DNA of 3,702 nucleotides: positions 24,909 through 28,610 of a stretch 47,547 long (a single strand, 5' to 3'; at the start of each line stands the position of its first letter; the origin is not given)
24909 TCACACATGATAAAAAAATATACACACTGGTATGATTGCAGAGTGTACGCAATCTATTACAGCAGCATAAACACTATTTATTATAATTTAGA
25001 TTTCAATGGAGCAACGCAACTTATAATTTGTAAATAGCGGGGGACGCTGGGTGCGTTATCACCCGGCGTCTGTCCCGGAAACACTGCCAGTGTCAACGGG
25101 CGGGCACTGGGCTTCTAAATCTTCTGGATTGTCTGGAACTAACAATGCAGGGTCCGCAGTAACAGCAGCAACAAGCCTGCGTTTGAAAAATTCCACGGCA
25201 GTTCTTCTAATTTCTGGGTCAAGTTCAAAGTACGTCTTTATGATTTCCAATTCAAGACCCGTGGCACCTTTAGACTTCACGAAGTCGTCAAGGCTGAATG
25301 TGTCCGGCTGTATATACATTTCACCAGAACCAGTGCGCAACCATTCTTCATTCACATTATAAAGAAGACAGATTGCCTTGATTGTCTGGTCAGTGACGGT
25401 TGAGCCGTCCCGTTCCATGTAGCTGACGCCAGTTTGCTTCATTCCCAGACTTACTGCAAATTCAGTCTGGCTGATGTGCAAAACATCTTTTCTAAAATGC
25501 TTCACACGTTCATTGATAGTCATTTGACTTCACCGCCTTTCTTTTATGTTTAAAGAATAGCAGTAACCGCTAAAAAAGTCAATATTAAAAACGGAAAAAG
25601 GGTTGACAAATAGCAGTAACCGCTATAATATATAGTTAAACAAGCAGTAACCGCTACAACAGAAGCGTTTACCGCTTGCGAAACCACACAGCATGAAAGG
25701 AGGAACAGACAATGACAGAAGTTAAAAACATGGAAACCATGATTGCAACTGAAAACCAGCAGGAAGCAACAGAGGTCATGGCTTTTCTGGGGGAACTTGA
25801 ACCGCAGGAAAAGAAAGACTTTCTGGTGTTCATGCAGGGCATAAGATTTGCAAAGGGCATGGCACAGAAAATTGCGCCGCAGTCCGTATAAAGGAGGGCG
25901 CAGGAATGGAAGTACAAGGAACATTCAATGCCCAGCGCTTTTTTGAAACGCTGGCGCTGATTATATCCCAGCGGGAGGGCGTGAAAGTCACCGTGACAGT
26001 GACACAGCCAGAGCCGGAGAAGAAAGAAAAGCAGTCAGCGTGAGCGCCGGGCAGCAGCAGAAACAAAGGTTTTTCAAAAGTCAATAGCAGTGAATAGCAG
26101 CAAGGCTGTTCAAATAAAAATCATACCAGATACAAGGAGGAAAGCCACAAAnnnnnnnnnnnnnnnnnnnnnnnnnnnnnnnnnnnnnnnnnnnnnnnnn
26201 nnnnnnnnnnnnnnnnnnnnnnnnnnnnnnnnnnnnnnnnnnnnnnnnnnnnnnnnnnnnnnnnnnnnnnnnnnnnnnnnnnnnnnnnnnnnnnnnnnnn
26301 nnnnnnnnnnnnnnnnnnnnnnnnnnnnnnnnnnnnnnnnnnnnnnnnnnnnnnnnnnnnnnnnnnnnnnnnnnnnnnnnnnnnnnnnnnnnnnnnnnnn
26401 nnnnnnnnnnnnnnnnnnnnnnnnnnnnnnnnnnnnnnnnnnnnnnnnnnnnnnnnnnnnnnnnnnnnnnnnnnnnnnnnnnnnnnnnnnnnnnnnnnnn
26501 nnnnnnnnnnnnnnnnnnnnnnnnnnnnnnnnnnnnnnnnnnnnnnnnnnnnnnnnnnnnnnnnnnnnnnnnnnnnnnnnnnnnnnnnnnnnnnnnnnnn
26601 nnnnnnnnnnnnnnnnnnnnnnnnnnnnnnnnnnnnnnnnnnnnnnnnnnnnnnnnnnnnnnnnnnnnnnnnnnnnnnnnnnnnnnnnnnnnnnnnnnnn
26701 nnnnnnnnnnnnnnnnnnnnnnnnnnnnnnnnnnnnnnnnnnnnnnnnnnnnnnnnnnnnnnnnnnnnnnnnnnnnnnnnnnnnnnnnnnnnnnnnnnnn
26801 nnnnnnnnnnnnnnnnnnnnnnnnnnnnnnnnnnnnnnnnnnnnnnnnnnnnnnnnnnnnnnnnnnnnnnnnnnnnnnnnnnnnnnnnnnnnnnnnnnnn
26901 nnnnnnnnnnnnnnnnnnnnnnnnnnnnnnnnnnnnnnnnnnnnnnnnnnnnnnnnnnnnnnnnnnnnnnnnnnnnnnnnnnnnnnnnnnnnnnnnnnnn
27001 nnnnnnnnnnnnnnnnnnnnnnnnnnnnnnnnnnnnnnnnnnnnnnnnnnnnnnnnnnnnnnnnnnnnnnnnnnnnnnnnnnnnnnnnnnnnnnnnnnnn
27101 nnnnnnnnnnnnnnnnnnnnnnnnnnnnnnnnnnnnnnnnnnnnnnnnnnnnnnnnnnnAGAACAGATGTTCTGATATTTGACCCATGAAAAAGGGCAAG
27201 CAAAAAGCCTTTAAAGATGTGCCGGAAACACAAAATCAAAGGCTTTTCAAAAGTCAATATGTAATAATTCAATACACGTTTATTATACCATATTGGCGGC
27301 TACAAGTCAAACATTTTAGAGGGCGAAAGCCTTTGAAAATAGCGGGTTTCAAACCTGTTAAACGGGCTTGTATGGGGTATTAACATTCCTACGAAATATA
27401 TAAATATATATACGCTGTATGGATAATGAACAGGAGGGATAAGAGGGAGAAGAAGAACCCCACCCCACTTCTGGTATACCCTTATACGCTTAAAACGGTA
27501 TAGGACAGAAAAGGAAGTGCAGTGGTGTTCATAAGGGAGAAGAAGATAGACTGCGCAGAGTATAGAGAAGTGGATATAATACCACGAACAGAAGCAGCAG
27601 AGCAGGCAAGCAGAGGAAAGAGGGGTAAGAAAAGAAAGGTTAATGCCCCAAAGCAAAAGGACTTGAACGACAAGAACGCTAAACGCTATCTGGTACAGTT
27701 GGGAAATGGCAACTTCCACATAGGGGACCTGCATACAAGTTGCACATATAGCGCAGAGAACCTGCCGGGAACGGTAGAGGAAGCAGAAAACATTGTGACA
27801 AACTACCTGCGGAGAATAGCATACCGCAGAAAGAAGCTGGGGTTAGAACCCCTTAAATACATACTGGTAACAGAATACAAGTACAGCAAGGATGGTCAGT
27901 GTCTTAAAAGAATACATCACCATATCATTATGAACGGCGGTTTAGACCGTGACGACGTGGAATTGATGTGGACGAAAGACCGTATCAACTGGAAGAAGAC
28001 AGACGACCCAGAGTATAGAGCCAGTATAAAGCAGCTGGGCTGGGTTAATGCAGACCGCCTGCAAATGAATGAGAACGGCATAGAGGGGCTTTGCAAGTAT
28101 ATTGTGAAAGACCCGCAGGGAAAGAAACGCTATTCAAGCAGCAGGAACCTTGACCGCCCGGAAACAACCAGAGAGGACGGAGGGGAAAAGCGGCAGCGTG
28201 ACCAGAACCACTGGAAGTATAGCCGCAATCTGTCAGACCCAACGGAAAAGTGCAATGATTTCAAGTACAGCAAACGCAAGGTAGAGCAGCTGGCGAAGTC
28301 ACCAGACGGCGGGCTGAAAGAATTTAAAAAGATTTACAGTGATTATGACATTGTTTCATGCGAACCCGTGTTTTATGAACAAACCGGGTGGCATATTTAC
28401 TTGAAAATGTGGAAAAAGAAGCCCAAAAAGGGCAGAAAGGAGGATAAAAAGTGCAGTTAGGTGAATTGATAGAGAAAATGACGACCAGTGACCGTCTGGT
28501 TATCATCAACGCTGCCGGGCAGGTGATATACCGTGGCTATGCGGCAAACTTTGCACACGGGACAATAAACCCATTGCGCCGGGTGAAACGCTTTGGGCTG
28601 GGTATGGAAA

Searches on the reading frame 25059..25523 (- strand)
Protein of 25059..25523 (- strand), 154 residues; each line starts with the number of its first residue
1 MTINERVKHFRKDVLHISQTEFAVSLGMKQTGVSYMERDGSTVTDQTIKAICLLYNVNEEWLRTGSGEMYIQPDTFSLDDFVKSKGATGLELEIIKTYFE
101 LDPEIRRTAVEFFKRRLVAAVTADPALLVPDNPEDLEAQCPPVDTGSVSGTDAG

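Call 13: search_protein_families(library=pfam, max_evalue=0.01, proteins=[window:25059-25523:-])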
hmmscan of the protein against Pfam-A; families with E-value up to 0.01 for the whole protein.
window:25059-25523:- (154 aa): 2 families
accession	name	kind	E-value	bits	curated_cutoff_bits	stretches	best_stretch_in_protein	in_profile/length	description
PF01381.28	HTH_3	-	2.3e-07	31.2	23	1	15-62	8-55/55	Helix-turn-helix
PF13560.12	HTH_31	-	0.0032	18.2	27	1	17-60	15-59/64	Helix-turn-helix domain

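Call 14: search_protein_families(library=phrogs, max_evalue=0.01, proteins=[window:25059-25523:-])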
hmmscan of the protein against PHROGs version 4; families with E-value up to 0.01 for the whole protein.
window:25059-25523:- (154 aa): 6 families
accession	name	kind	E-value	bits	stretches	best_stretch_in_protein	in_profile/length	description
phrog_8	-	transcription regulation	4e-14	53.8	1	1-97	160-235/346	transcriptional regulator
phrog_4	-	transcription regulation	1.3e-11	45.2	1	1-82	135-205/400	transcriptional repressor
phrog_2328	-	transcription regulation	7e-08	33.3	1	2-70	15-82/128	transcriptional repressor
phrog_2967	-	transcription regulation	3.5e-07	31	1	3-83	11-88/225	transcriptional regulator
phrog_7241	-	transcription regulation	0.00035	21.6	1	11-62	69-120/122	transcriptional regulator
phrog_9710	-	unknown function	0.0022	19.1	1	22-72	33-85/95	-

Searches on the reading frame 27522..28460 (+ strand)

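Call 19: search_protein_families(library=phrogs, max_evalue=0.001, proteins=[window:27522-28460:+])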
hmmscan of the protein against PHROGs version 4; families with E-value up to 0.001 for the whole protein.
window:27522-28460:+ (312 aa): 2 families
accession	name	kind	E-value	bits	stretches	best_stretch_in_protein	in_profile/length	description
phrog_3584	-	DNA, RNA and nucleotide metabolism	2e-82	277.6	2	2-220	3-201/265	replication initiation protein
phrog_3419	-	DNA, RNA and nucleotide metabolism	8.1e-07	29.9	1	20-222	57-241/289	rolling circle DNA replication initiation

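Call 36: search_protein_families(library=pfam, max_evalue=0.001, proteins=[window:27522-28460:+])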
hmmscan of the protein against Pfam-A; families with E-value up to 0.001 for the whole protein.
window:27522-28460:+ (312 aa): 1 family
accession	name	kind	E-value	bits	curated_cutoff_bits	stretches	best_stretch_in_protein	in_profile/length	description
PF23343.2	REP_ORF2-G2P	-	1.2e-07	32.4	27.8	1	74-197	6-98/99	Replication-associated protein ORF2/G2P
